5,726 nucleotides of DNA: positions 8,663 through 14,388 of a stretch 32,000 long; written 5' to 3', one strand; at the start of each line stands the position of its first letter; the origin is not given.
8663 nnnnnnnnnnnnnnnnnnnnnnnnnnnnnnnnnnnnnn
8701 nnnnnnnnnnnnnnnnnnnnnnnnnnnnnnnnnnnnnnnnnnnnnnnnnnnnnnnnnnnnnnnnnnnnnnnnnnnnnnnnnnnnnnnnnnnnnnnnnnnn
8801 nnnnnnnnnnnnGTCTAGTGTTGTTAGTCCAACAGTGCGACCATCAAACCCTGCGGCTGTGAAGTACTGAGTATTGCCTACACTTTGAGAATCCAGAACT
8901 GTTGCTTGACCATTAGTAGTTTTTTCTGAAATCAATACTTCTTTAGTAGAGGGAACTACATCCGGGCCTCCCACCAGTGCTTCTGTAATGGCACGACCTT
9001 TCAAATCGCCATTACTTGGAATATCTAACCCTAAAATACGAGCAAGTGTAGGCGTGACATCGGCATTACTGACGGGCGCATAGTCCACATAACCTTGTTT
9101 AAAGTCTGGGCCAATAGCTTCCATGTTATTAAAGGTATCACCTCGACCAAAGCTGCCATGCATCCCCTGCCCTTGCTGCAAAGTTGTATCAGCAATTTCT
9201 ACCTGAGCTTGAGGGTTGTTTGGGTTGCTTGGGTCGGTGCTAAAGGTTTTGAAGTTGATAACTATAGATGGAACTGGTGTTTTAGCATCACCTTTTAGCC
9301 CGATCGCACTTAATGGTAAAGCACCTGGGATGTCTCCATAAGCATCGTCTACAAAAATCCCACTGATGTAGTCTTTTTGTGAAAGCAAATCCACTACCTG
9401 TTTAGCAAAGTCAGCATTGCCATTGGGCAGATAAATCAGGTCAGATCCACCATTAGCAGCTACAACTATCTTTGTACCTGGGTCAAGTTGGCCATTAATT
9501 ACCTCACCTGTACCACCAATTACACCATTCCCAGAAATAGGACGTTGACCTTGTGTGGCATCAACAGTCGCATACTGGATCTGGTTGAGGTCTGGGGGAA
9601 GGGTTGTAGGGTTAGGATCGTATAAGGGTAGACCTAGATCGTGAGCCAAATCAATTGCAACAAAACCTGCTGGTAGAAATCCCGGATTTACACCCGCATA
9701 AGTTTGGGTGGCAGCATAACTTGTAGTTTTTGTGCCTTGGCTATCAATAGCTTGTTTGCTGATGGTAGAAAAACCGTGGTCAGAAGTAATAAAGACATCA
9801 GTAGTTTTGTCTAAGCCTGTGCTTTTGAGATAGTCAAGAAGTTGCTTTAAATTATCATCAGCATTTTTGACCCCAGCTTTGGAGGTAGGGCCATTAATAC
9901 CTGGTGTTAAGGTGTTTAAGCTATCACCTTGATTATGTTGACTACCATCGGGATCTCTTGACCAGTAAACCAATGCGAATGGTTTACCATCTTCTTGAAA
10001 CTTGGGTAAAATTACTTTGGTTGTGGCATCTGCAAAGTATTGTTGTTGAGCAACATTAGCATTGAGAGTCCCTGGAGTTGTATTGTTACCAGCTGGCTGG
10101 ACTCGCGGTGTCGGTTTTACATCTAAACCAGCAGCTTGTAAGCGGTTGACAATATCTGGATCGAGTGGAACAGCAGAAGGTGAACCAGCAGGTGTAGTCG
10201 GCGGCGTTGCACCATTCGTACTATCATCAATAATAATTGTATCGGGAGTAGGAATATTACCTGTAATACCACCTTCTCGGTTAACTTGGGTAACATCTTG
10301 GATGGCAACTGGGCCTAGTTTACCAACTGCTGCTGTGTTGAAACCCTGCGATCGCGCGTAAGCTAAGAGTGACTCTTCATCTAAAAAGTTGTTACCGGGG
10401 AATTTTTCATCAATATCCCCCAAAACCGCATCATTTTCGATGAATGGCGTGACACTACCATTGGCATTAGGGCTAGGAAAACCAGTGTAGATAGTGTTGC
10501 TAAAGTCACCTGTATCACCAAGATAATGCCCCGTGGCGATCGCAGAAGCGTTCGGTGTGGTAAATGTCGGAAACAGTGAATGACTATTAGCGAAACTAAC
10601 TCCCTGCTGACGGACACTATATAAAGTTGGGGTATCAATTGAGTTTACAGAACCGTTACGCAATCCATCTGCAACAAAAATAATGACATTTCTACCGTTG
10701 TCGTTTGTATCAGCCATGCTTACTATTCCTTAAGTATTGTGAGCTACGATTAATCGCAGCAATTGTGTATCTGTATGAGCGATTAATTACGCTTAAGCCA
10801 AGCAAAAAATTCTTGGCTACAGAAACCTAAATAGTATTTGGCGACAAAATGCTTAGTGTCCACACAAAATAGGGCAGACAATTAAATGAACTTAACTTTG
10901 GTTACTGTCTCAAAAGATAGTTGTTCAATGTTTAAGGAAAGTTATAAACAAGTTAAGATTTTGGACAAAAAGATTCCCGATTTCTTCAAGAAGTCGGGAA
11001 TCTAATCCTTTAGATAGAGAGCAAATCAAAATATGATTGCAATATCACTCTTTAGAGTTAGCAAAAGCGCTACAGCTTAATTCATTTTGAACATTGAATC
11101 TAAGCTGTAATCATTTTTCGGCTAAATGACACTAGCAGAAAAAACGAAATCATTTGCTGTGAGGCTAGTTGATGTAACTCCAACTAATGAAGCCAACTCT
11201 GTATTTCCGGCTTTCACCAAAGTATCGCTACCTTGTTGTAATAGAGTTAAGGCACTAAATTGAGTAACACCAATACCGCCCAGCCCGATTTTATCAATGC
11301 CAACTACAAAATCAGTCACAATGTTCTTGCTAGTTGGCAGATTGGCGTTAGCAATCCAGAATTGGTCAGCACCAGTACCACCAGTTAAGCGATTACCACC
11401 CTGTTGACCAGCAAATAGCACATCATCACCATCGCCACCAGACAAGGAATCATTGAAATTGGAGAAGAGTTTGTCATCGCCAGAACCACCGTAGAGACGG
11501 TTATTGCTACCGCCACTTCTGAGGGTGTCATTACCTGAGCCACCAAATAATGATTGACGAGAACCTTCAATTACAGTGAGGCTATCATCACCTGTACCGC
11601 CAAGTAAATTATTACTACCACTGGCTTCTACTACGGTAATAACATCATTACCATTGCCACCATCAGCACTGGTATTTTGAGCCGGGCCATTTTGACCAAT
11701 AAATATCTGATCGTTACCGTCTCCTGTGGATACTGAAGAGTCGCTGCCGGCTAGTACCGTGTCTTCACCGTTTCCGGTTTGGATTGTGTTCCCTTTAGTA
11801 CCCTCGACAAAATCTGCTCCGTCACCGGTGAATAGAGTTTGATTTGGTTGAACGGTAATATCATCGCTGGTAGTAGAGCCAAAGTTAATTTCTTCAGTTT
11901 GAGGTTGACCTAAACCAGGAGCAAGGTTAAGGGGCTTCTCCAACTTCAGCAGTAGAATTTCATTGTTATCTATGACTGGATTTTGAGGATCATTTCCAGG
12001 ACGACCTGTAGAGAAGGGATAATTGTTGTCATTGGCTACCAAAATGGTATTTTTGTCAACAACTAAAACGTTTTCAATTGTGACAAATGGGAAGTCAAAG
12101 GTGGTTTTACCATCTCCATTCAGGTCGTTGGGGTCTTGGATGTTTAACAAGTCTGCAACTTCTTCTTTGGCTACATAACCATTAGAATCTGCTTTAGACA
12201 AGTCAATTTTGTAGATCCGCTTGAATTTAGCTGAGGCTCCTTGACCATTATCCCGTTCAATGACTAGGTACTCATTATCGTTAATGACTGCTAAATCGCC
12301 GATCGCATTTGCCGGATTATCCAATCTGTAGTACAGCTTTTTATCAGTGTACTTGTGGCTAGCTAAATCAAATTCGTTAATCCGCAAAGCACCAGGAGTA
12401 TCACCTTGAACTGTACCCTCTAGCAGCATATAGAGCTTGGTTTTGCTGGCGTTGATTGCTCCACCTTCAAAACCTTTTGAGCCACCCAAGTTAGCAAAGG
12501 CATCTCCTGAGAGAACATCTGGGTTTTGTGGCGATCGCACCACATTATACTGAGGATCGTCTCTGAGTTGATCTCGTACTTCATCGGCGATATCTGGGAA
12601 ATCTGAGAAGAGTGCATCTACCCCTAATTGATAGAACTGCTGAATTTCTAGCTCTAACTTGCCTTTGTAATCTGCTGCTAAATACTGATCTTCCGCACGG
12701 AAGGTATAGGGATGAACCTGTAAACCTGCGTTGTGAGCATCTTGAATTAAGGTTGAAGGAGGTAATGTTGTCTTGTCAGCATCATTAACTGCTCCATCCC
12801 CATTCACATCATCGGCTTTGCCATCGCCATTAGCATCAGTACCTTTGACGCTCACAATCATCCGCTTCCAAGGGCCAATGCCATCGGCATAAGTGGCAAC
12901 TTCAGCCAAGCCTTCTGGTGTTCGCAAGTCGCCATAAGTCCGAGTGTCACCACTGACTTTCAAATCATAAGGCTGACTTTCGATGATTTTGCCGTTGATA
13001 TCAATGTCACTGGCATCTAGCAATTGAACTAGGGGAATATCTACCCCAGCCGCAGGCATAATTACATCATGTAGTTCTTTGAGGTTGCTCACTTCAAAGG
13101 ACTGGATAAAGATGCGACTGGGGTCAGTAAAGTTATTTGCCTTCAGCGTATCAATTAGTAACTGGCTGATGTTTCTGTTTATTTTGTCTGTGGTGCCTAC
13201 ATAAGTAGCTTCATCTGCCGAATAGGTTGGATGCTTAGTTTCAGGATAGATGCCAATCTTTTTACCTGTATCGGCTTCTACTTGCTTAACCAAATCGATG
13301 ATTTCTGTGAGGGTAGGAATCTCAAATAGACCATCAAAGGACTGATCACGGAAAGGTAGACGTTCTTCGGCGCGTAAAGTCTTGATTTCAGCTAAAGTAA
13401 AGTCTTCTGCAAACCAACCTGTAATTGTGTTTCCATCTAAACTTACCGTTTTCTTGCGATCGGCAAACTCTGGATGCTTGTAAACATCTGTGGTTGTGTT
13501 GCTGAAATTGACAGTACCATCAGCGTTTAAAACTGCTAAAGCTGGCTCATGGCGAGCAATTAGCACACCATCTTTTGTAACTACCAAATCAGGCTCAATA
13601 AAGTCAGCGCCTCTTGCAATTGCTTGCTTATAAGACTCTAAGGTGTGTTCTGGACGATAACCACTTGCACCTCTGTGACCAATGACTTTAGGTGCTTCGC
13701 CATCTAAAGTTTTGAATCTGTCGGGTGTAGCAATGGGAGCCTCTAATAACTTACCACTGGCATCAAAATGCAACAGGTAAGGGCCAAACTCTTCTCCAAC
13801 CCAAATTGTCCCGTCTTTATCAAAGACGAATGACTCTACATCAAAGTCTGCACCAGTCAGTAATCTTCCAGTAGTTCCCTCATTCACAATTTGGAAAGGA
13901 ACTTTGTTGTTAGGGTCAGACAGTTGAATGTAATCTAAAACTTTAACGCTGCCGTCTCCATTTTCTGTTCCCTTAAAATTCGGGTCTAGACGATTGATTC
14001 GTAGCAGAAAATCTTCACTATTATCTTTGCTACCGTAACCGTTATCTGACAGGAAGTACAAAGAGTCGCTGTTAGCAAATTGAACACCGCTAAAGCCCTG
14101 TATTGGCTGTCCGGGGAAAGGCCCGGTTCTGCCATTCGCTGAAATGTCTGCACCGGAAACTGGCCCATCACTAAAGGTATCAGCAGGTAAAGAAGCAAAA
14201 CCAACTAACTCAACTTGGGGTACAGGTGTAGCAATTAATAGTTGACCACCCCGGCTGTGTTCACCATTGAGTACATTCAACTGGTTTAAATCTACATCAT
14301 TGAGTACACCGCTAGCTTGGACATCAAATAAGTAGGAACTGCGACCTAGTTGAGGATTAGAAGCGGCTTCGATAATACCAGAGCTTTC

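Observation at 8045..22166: Three consecutive giant leaderless RTX phosphoesterases form a secreted organic-phosphate scavenging island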

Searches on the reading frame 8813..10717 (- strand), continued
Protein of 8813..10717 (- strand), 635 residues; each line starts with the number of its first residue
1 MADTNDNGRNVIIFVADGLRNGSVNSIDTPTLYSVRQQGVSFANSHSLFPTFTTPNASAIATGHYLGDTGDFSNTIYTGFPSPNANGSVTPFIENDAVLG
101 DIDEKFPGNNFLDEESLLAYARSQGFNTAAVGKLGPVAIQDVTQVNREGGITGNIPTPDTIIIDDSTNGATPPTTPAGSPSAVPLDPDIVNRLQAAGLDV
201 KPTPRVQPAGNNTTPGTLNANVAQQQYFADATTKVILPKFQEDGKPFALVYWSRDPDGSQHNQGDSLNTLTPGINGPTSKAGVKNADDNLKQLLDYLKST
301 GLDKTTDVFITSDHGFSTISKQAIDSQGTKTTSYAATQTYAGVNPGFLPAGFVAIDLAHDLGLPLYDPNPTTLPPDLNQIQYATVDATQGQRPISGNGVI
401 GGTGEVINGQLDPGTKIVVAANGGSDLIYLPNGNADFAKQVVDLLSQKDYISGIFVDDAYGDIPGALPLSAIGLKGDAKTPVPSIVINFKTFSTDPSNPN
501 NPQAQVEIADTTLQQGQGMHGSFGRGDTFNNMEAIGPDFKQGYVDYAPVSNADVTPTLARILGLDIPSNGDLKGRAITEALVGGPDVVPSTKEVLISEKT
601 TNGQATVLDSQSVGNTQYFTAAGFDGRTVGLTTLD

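Call 70: fold_search(model_id=the predicted structure, library=pdb)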
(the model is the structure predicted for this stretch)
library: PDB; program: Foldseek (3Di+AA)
matches with E <= 10: 751; with E <= 0.001: 399
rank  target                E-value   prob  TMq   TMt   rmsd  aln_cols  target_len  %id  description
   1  6f2y_A                1.9e-11  1.00  0.44  0.39   8.7       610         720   14  Crystal structure of ectonucleotide phosphodiesterase/pyrophosphatase-3 (NPP3) in complex with Ap4A (released 2018-08-01)
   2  5tcd_A                2.0e-11  1.00  0.41  0.63   7.5       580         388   14  Human alkaline sphingomyelinase (ENPP7) in complex with phosphocholine (released 2017-03-22)
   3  6f2t_B                2.1e-11  1.00  0.40  0.36   9.3       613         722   13  Crystal structure of ectonucleotide phosphodiesterase/pyrophosphatase-3 (NPP3) (released 2018-08-01)
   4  6f2y_B                3.0e-11  1.00  0.44  0.39   8.8       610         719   14  Crystal structure of ectonucleotide phosphodiesterase/pyrophosphatase-3 (NPP3) in complex with Ap4A (released 2018-08-01)
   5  6wev_AbA              5.1e-11  1.00  0.42  0.34   7.5       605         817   14  Crystal structures of human E-NPP 1: bound to N-{[1-(6,7-dimethoxy-5,8-dihydroquinazolin-4-yl)piperidin-4-yl]methyl} (released 2020-09-09)
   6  5egh_B                5.7e-11  1.00  0.42  0.63   7.3       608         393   12  Structure of ENPP6, a choline-specific glycerophosphodiester-phosphodiesterase in complex with phosphocholine (released 2016-03-09)
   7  6weu_BbB              7.2e-11  1.00  0.43  0.36   7.4       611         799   13  Crystal structures of human E-NPP 1: bound to adenosine-5'-thio-monophosphate (released 2020-09-09)
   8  6weu_AbA              8.1e-11  1.00  0.42  0.34   7.6       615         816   14  Crystal structures of human E-NPP 1: bound to adenosine-5'-thio-monophosphate (released 2020-09-09)
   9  6f30_A                1.0e-10  1.00  0.43  0.38   8.4       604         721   14  Crystal structure of ectonucleotide phosphodiesterase/pyrophosphatase-3 (NPP3) in complex with UDPGlcNAc (released 2018-08-01)
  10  4gtw_B                1.1e-10  1.00  0.43  0.40   7.5       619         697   14  Crystal structure of mouse Enpp1 in complex with AMP (released 2012-11-07)
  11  7n1s_A                1.2e-10  1.00  0.40  0.61   8.7       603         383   13  Crystal Structure Analysis of Xac Nucleotide Pyrophosphatase/Phosphodiesterase (released 2022-06-01)
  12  6ael_A                1.2e-10  1.00  0.44  0.39   7.4       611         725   14  Crystal structure of ENPP1 in complex with 3'3'-cGAMP (released 2019-03-06)
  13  4gtw_A                1.2e-10  1.00  0.43  0.39   7.5       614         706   15  Crystal structure of mouse Enpp1 in complex with AMP (released 2012-11-07)
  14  6wew_BaB              1.3e-10  1.00  0.44  0.36   7.2       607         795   14  Crystal structures of human E-NPP 1: bound to N-{4-[(7-methoxyquinolin-4-yl)oxy]phenyl}sulfuric diamide (released 2020-09-09)
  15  6wet_BaB              1.3e-10  1.00  0.42  0.35   7.7       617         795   14  Crystal structures of human E-NPP 1: apo (released 2020-09-09)
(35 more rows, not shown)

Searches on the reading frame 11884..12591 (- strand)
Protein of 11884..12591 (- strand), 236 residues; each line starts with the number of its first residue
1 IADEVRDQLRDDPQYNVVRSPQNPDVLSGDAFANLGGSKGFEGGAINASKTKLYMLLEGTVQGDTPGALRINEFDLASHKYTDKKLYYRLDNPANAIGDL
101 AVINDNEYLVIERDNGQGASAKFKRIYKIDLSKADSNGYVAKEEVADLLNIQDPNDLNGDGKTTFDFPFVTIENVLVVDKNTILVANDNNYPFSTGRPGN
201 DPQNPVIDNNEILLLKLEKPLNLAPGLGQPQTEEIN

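Call 25: search_protein_families(library=pfam, proteins=[window:11884-12591:-], max_evalue=1)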
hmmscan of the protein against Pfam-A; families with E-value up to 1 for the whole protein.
window:11884-12591:- (236 aa): 1 family
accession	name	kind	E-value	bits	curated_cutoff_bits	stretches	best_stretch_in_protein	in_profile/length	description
PF13449.12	Phytase-like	-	4.2e-35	122.4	27.6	1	22-191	117-284/284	Esterase-like activity of phytase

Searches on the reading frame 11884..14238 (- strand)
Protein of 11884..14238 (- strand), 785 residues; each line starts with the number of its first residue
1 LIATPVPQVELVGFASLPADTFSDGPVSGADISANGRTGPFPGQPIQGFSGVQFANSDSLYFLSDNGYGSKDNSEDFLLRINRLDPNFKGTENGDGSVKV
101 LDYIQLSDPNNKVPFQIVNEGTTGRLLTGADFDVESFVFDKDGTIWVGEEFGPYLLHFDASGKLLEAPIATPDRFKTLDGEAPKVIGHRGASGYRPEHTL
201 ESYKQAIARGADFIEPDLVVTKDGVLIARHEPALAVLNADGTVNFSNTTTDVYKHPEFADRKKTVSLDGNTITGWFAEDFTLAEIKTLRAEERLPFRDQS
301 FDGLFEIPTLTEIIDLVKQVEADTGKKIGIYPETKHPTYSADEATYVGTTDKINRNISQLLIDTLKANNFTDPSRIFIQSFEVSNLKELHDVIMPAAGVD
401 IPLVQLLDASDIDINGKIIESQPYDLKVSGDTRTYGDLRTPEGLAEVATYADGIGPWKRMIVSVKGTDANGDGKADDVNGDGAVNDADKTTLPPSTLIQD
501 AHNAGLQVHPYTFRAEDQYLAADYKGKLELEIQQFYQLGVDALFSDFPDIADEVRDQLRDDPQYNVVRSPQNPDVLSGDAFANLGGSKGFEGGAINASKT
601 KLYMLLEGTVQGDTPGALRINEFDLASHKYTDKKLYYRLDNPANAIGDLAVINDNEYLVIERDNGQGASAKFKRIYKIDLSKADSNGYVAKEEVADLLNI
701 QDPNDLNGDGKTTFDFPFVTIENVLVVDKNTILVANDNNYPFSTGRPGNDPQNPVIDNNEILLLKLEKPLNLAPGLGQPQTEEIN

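Call 87: find_homologous_proteins(query=window:11884-14238:-, max_evalue=1e-20)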
Query window:11884-14238:- (785 aa): 3016 proteins with E <= 1e-20 among 8000 candidates; the best 120 are listed.
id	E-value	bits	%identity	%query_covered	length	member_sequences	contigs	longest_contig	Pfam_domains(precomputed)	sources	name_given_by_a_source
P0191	0.0e+0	1685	95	99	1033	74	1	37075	PF13449.13,PF00353.26,PF03009.24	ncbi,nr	ncbi:glycerophosphodiester phosphodiesterase [Nostoc sp. 'Peltigera membranacea cyanobiont' 213]|nr:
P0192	0.0e+0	1660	93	100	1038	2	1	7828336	PF13449.13,PF00353.26,PF03009.24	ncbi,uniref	ncbi:esterase-like activity of phytase family protein [Nostoc sp. C052]|uniref:esterase-like activit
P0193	0.0e+0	1648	93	99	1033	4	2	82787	PF13449.13,PF00353.26,PF03009.24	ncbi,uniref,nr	ncbi:MAG: esterase-like activity of phytase family protein [Nostoc sp. DedVER02]|uniref:esterase-lik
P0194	0.0e+0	1629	91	99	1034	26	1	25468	PF13449.13,PF00353.26,PF03009.24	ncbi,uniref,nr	ncbi:MAG: esterase-like activity of phytase family protein [Nostoc sp. NOS(2021)]|uniref:esterase-li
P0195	0.0e+0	1629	91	99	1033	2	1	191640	PF13449.13,PF00353.26,PF03009.24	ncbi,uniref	ncbi:esterase-like activity of phytase family protein [Nostoc sp.]|uniref:esterase-like activity of 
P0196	0.0e+0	1625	91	99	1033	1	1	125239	PF13449.13,PF00353.26,PF03009.24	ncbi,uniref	ncbi:esterase-like activity of phytase family protein [Nostoc sp.]|uniref:esterase-like activity of 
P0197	0.0e+0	1616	91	100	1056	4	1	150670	PF13449.13,PF00353.26,PF03009.24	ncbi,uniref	ncbi:esterase-like activity of phytase family protein [Nostoc sp.]|uniref:esterase-like activity of 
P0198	0.0e+0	1611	90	99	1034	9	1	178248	PF13449.13,PF00353.26,PF03009.24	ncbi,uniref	ncbi:MAG: esterase-like activity of phytase family protein [Nostoc sp.]|uniref:esterase-like activit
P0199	0.0e+0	1606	63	78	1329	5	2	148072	PF13449.13,PF03009.24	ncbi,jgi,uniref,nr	ncbi:esterase-like activity of phytase family protein [Anabaena variabilis FACHB-164]|uniref:glycero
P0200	0.0e+0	1600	62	80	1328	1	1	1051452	PF13449.13,PF03009.24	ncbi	-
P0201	0.0e+0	1599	62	80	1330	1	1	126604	PF13449.13,PF00353.26,PF03009.24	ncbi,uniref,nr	ncbi:esterase-like activity of phytase family protein [Anabaena catenula FACHB-362]|uniref:glyceroph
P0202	0.0e+0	1588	68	76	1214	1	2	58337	PF13449.13,PF03009.24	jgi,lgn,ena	jgi:glycerophosphoryl diester phosphodiesterase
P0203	0.0e+0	1586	89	99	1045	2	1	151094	PF13449.13,PF00353.26,PF03009.24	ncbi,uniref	ncbi:MAG: esterase-like activity of phytase family protein [Nostoc sp.]|uniref:esterase-like activit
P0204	0.0e+0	1579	89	99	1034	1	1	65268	PF13449.13,PF00353.26,PF03009.24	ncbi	ncbi:MAG: esterase-like activity of phytase family protein [Nostoc sp.]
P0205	0.0e+0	1576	68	76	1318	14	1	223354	PF13449.13,PF00353.26,PF03009.24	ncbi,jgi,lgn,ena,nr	ncbi:MAG: esterase-like activity of phytase family protein [Hassallia sp. WJT32-NPBG1]|jgi:glyceroph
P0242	0.0e+0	1522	64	76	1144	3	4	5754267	PF13449.13,PF03009.24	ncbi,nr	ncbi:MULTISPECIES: glycerophosphodiester phosphodiesterase family protein [Nostocales]|nr:glyceropho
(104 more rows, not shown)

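Call 88: list_cluster_members(proteins=[P0199, P0242, P0200])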
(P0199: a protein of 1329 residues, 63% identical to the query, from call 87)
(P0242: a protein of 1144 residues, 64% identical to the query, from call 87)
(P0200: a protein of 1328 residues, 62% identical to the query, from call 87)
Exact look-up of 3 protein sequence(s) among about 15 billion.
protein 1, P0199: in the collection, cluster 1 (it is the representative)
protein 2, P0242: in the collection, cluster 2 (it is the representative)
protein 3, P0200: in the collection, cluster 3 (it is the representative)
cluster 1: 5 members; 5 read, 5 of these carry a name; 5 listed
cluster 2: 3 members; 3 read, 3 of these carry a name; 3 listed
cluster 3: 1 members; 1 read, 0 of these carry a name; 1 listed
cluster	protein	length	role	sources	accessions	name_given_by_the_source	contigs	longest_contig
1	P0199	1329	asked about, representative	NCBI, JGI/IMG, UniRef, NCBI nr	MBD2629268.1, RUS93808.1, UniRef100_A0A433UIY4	esterase-like activity of phytase family protein [Anabaena variabilis FACHB-164] | glycerophosphodiester phosphodiesterase n=1 Tax=Trichormus variabilis SAG 1403-4b ... | esterase-like activity of phytase family protein [Trichormus variabilis FACHB-164]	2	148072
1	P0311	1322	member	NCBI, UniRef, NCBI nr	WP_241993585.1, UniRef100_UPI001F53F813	glycerophosphodiester phosphodiesterase family protein [Trichormus variabilis] | glycerophosphodiester phosphodiesterase family protein n=1 Tax=Anabaena variabilis ...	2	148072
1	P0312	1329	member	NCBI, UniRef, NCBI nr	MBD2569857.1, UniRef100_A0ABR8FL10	esterase-like activity of phytase family protein [Anabaena lutea FACHB-196] | glycerophosphodiester phosphodiesterase n=1 Tax=Anabaena lutea FACHB-196 TaxID=2692881 ...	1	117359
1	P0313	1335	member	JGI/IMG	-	glycerophosphoryl diester phosphodiesterase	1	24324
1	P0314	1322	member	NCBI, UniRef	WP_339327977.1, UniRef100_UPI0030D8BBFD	glycerophosphodiester phosphodiesterase family protein [Anabaena lutea] | glycerophosphodiester phosphodiesterase family protein n=1 Tax=Anabaena lutea ...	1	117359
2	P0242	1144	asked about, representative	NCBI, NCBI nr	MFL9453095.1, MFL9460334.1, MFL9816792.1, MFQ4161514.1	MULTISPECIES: glycerophosphodiester phosphodiesterase family protein [Nostocales] | glycerophosphodiester phosphodiesterase family protein [Tolypothrix bouteillei]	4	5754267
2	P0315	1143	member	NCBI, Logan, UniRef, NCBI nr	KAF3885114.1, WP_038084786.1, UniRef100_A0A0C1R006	glycerophosphodiester phosphodiesterase family protein [Tolypothrix bouteillei] | glycerophosphodiester phosphodiesterase n=3 Tax=Nostocales TaxID=1161 ... | glycerophosphodiester phosphodiesterase [Tolypothrix bouteillei VB521301]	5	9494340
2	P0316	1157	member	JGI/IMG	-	glycerophosphoryl diester phosphodiesterase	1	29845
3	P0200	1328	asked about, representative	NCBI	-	-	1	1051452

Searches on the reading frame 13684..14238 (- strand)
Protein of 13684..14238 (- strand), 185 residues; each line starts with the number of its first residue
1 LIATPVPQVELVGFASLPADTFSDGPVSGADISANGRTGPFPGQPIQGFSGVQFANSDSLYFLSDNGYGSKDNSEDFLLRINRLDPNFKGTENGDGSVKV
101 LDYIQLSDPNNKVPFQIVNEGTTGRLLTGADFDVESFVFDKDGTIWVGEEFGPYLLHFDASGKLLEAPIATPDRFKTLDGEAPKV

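Call 25: search_protein_families(library=pfam, proteins=[window:13684-14238:-], max_evalue=1)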
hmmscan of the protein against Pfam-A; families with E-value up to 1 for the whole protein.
window:13684-14238:- (185 aa): 2 families
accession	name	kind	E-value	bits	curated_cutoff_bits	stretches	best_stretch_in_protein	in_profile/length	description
PF13449.12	Phytase-like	-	2.8e-23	83.7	27.6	1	44-177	1-112/284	Esterase-like activity of phytase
PF07494.17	Reg_prop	-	0.089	13.5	20.4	1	136-148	9-21/24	Two component regulator propeller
